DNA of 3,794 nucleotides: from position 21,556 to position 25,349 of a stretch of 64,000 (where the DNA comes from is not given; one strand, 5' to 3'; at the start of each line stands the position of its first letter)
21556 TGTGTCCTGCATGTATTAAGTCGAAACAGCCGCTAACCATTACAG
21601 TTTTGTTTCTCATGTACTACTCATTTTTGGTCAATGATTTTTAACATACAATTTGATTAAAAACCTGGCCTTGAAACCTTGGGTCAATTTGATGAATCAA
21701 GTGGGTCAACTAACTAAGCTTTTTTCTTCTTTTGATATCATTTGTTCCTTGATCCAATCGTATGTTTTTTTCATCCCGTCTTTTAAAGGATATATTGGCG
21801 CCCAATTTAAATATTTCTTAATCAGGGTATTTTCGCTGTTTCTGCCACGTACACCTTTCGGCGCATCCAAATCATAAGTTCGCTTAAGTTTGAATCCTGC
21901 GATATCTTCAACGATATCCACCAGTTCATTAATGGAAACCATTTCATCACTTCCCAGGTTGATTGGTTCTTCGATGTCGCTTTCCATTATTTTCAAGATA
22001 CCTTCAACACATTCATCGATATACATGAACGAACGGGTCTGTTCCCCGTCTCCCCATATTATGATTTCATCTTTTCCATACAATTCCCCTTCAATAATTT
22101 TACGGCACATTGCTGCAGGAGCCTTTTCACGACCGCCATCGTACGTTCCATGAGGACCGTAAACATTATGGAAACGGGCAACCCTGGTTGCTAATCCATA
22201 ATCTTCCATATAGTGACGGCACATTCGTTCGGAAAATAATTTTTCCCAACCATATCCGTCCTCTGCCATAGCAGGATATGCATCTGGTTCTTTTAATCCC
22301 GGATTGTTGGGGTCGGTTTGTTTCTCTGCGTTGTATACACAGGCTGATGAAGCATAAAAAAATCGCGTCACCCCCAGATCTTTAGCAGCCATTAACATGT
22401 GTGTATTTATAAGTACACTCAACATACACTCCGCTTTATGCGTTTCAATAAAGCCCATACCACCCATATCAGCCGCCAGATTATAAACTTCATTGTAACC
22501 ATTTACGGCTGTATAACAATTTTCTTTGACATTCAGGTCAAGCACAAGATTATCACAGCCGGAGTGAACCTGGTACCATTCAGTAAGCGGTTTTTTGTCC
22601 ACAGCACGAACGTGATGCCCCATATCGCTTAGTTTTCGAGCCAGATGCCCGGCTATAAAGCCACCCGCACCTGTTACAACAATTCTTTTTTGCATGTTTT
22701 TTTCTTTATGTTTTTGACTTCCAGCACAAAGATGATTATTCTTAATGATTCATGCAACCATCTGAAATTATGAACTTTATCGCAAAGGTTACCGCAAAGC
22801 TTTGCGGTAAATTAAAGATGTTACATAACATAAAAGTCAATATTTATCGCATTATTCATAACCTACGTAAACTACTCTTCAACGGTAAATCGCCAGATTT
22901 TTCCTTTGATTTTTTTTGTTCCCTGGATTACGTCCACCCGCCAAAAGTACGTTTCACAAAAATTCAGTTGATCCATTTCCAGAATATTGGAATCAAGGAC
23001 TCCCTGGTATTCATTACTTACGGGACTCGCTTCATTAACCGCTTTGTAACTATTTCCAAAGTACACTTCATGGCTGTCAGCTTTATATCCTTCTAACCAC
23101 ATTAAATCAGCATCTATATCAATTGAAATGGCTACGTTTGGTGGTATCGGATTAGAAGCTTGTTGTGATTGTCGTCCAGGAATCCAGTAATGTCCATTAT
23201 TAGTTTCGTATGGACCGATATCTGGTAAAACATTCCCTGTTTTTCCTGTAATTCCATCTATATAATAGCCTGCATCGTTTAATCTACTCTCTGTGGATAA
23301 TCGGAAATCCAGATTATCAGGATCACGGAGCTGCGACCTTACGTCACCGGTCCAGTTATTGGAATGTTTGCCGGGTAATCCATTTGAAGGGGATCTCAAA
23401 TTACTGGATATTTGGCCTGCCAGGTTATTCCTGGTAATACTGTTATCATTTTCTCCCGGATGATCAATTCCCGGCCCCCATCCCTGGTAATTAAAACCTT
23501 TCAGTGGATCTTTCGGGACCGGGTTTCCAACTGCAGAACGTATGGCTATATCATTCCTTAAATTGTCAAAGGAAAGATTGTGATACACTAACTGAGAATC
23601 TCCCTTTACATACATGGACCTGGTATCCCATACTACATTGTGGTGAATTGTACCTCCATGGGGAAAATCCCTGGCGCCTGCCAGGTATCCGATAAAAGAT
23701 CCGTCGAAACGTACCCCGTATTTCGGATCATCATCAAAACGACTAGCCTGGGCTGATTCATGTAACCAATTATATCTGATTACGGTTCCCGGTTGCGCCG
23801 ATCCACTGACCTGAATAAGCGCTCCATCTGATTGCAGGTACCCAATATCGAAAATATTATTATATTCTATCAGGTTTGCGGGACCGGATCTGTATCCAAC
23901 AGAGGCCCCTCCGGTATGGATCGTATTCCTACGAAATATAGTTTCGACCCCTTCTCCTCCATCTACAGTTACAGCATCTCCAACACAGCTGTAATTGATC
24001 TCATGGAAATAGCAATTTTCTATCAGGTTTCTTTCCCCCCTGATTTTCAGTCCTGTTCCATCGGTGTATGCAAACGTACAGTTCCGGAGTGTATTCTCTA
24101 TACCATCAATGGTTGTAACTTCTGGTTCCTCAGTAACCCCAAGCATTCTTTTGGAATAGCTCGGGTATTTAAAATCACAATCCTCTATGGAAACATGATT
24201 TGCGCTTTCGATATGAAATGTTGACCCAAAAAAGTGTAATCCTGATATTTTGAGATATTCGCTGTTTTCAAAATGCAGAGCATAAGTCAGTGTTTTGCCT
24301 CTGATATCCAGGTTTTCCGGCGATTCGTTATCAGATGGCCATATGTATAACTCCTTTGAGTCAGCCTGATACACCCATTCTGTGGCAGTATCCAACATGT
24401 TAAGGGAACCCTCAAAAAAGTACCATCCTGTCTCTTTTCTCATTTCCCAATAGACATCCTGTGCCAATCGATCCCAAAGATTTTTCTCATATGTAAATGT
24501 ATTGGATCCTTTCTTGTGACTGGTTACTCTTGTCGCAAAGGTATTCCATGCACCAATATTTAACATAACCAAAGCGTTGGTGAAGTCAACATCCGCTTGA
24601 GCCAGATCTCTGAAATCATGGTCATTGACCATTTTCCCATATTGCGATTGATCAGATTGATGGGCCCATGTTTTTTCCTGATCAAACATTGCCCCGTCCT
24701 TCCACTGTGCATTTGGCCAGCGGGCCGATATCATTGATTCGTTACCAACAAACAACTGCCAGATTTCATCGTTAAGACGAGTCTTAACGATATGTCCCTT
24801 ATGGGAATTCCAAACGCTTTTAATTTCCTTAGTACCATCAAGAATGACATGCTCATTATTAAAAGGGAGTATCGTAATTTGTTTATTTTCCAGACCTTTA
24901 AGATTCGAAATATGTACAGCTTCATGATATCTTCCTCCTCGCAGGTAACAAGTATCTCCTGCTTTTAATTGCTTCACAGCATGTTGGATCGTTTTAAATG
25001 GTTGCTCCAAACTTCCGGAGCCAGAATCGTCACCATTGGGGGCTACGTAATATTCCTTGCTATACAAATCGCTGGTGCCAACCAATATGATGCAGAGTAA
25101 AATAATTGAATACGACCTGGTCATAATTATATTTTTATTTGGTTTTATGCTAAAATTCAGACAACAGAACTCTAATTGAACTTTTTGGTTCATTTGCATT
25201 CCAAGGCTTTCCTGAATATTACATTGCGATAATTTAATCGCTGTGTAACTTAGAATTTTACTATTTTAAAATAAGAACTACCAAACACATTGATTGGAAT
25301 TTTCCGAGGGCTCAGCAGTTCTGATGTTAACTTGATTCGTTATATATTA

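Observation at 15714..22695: Six-gene L-sugar / GDP-sugar module attached to a sulfatase PUL: a possible nucleotide-sugar route for L-fucose or L-galactose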

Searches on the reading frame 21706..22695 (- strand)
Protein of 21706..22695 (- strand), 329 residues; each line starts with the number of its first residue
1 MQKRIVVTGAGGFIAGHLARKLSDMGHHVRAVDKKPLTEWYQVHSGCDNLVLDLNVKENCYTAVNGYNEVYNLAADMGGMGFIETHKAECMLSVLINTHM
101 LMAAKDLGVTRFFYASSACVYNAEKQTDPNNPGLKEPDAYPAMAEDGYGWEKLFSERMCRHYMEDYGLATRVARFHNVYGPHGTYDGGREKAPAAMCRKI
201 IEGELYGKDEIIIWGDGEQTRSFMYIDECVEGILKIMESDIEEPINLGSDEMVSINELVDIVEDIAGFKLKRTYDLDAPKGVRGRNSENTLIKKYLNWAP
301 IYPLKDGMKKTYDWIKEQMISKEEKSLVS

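Call 3: search_protein_families(library=pfam, proteins=[window:21706-22695:-])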
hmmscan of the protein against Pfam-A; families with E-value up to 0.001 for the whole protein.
window:21706-22695:- (329 aa): 6 families
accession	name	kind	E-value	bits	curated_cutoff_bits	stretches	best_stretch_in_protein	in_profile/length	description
PF01370.27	Epimerase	-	2.8e-41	141.9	20.9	1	5-248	1-240/240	NAD dependent epimerase/dehydratase family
PF16363.11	GDP_Man_Dehyd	-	7.5e-24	85.2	27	1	7-310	2-331/332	GDP-mannose 4,6 dehydratase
PF01073.25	3Beta_HSD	-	8.7e-10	38.5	22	1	6-182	1-185/280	3-beta hydroxysteroid dehydrogenase/isomerase family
PF05368.20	NmrA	-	1.7e-08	34.9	27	1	1-130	1-120/298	NmrA-like family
PF13460.12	NAD_binding_10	-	5.4e-07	30.1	27.2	1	9-128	1-110/184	NAD(P)H-binding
PF07993.18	NAD_binding_4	-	3.5e-05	23.5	20.1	0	66-182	88-210/258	Male sterility protein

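Call 4: search_protein_families(library=ncbifam, proteins=[window:21706-22695:-])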
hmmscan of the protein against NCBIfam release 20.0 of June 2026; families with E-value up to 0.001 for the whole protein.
window:21706-22695:- (329 aa): 23 families
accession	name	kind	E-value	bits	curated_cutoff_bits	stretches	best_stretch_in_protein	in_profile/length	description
NF047922.1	GDPFucSynFcl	equivalog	8.4e-35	120.7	500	1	2-318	2-304/308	GDP-L-fucose synthase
TIGR04180.1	EDH_00030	hypoth_equivalog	1.1e-22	80.4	475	1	5-299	1-293/297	NAD-dependent 4,6-dehydratase LegB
TIGR02197.1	heptose_epim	equivalog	6.5e-20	71.5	274.6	1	5-317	1-315/316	ADP-glyceromanno-heptose 6-epimerase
TIGR01179.1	galE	equivalog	7.5e-20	71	262.3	1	99-318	103-328/332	UDP-glucose 4-epimerase GalE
TIGR01181.1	dTDP_gluc_dehyt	equivalog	1.4e-16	60.5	365.1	1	5-318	2-314/321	dTDP-glucose 4,6-dehydratase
NF042422.1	oxyalk_red_OleD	equivalog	5.3e-12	45.8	580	1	4-182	2-172/329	2-alkyl-3-oxoalkanoate reductase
TIGR03466.1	HpnA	hypoth_equivalog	6.8e-12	44.9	367.65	1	4-131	2-127/327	hopanoid-associated sugar epimerase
TIGR01777.1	yfcH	hypoth_equivalog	4.6e-11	42.8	207.35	1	5-263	1-238/292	TIGR01777 family oxidoreductase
NF011728.1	PRK15181.1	equivalog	6.4e-11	41.8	760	1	99-316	123-338/348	Vi polysaccharide biosynthesis UDP-N-acetylglucosaminuronic acid C-4 epimerase TviC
NF007490.0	PRK10084.1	subfamily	8.4e-11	41.4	649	1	111-316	127-335/361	dTDP-glucose 4,6-dehydratase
NF007582.0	PRK10217.1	equivalog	4e-09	36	698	1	105-315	122-331/355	dTDP-glucose 4,6-dehydratase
NF041293.1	G6PDh_Azf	equivalog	1.5e-08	34.4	400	1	1-192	1-196/252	NAD-dependent glucose-6-phosphate dehydrogenase Azf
NF042423.1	oxyalk_red_Shew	equivalog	5.4e-08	32.3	580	1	3-183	9-179/331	2-alkyl-3-oxoalkanoate reductase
NF008360.0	PRK11150.1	equivalog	6.5e-08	32.1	452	1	5-286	2-272/310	ADP-glyceromanno-heptose 6-epimerase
NF008872.0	PRK11908.1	equivalog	1.3e-05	24.5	294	0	202-259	202-264/349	bifunctional UDP-4-keto-pentose/UDP-xylose synthase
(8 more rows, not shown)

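Call 6: search_solved_structures(query=window:21706-22695:-, max_evalue=1e-10)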
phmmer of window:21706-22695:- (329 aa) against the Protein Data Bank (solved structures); distinct sequences matched with E-value up to 1e-10: 46.
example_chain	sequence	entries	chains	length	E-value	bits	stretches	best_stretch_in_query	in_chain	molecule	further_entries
8sg0_A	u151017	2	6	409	1e-103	350.7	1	3-323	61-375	GDP-mannose 3,5-epimerase | GDP-mannose 3,5 epimerase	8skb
2c59_A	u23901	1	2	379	3.2e-103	349.1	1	4-323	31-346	GDP-MANNOSE-3', 5'-EPIMERASE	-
2c54_A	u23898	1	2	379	8.4e-103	347.7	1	4-323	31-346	GDP-MANNOSE-3', 5'-EPIMERASE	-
2c5a_A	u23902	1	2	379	1.1e-102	347.2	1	4-323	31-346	GDP-MANNOSE-3', 5'-EPIMERASE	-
2c5e_A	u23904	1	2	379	2.2e-102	346.3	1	4-323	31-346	GDP-MANNOSE-3', 5'-EPIMERASE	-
4lk3_A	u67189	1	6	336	1.7e-30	110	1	2-319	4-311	UDP-glucuronic acid decarboxylase 1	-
4gll_A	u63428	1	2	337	2.2e-30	109.6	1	2-319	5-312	UDP-glucuronic acid decarboxylase 1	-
2b69_A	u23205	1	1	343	2.6e-30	109.4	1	2-319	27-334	UDP-glucuronate decarboxylase 1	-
4m55_A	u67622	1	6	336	3.1e-30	109.2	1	2-319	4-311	UDP-glucuronic acid decarboxylase 1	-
8du0_A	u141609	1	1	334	5.6e-26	95.2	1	50-318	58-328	GDP-L-fucose synthase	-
7ll6_A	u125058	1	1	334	5.7e-26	95.2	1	50-318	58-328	GDP-L-fucose synthase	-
4zrm_A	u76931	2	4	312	1e-24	91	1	4-317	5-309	UDP-glucose 4-epimerase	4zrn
6zl6_A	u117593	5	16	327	1.6e-24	90.3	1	4-317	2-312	Epimerase domain-containing protein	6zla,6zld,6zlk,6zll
6zlj_A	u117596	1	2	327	5.6e-24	88.6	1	4-317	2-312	Epimerase domain-containing protein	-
1bsv_A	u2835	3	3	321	5.8e-21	78.7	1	61-318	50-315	PROTEIN (GDP-FUCOSE SYNTHETASE) | GDP-FUCOSE SYNTHETASE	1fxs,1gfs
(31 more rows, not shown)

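Call 39: search_solved_structures(query=window:21706-22695:-, max_evalue=1e-90, show_alignments=2)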
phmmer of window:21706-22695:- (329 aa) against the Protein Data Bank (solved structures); distinct sequences matched with E-value up to 1e-90: 5.
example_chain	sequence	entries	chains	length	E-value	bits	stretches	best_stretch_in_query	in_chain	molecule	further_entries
8sg0_A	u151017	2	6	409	1e-103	350.7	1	3-323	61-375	GDP-mannose 3,5-epimerase | GDP-mannose 3,5 epimerase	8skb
2c59_A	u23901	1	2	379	3.2e-103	349.1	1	4-323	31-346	GDP-MANNOSE-3', 5'-EPIMERASE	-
2c54_A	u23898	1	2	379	8.4e-103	347.7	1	4-323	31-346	GDP-MANNOSE-3', 5'-EPIMERASE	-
2c5a_A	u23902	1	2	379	1.1e-102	347.2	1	4-323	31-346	GDP-MANNOSE-3', 5'-EPIMERASE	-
2c5e_A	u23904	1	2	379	2.2e-102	346.3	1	4-323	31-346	GDP-MANNOSE-3', 5'-EPIMERASE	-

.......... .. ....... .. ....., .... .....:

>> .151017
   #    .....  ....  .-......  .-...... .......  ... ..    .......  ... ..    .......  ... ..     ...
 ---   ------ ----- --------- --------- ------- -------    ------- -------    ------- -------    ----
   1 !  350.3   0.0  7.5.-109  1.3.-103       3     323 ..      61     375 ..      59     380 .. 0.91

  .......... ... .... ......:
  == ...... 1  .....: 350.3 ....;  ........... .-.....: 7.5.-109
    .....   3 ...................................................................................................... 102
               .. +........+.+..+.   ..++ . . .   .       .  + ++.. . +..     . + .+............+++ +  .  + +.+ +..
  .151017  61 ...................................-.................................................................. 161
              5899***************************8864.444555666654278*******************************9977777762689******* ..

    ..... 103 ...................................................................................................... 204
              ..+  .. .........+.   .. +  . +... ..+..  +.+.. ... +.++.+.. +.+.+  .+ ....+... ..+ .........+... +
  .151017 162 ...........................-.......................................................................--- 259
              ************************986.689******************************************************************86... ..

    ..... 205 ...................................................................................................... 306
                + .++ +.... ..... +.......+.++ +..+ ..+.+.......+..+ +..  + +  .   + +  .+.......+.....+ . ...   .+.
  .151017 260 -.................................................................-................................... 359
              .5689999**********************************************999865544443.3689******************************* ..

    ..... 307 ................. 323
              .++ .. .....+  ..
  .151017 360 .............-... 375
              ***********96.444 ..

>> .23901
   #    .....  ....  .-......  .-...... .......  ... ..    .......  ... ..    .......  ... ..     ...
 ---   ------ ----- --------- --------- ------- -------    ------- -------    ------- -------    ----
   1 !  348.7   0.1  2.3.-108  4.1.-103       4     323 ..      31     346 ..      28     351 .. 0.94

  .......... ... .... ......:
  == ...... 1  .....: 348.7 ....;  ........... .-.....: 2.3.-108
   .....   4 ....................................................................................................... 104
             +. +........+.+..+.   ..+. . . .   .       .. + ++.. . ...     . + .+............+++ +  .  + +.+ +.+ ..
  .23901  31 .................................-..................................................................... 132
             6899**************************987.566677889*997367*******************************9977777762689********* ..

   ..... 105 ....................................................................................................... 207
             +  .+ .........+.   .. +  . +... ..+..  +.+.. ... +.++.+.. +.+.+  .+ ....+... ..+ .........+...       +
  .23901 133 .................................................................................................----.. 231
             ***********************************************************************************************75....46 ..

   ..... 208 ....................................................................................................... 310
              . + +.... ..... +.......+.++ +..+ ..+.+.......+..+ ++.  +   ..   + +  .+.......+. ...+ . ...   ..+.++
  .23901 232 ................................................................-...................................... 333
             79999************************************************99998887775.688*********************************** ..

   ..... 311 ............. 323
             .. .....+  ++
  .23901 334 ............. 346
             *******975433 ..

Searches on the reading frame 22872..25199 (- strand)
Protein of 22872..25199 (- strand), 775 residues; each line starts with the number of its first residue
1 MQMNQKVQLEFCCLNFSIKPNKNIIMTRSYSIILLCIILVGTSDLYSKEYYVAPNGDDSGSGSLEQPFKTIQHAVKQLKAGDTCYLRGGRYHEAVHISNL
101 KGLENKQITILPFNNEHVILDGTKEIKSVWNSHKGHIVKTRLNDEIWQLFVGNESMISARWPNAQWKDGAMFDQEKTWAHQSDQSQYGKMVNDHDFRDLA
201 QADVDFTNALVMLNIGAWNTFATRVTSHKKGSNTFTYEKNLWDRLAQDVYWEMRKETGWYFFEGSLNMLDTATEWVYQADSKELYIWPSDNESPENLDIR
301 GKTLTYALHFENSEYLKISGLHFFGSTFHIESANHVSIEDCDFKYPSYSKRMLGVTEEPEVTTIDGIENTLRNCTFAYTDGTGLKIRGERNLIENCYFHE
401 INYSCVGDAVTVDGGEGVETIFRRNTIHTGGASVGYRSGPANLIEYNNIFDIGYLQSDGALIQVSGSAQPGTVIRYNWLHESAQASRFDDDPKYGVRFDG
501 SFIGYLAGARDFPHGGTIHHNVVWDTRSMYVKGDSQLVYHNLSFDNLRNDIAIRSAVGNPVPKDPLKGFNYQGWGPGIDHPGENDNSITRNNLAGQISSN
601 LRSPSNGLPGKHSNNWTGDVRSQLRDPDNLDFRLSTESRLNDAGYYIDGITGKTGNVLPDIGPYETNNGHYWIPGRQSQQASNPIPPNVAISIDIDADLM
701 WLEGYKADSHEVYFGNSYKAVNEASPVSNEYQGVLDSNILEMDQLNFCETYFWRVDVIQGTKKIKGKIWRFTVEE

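Call 11: search_protein_families(library=pfam, proteins=[window:22872-25199:-], max_evalue=0.00001)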
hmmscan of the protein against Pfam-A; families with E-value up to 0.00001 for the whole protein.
window:22872-25199:- (775 aa): 1 family
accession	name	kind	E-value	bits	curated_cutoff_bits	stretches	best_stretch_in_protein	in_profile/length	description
PF13229.12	Beta_helix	-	3.9e-11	43.3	25.9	1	366-493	7-115/158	Right handed beta helix region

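Call 66: search_solved_structures(query=window:22872-25199:-, max_evalue=0.01)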
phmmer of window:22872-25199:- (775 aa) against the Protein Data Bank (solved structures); distinct sequences matched with E-value up to 0.01: 2.
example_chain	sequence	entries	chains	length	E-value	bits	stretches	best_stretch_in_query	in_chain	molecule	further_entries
3vst_A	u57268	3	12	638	4.7e-09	38.1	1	49-147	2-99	Xylosidase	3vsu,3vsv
9rx2_A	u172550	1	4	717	1.6e-07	33.1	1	257-430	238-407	Parallel beta-helix repeat protein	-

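Call 67: search_protein_families(library=ncbifam, proteins=[window:22872-25199:-], max_evalue=0.00001)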
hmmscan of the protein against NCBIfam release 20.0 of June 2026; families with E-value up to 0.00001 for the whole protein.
window:22872-25199:- (775 aa): 1 family
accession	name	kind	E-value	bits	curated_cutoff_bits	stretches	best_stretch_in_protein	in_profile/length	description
NF041899.1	pec_ly_PelN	equivalog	9e-12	44.5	740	1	31-93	9-71/437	pectate lyase PelN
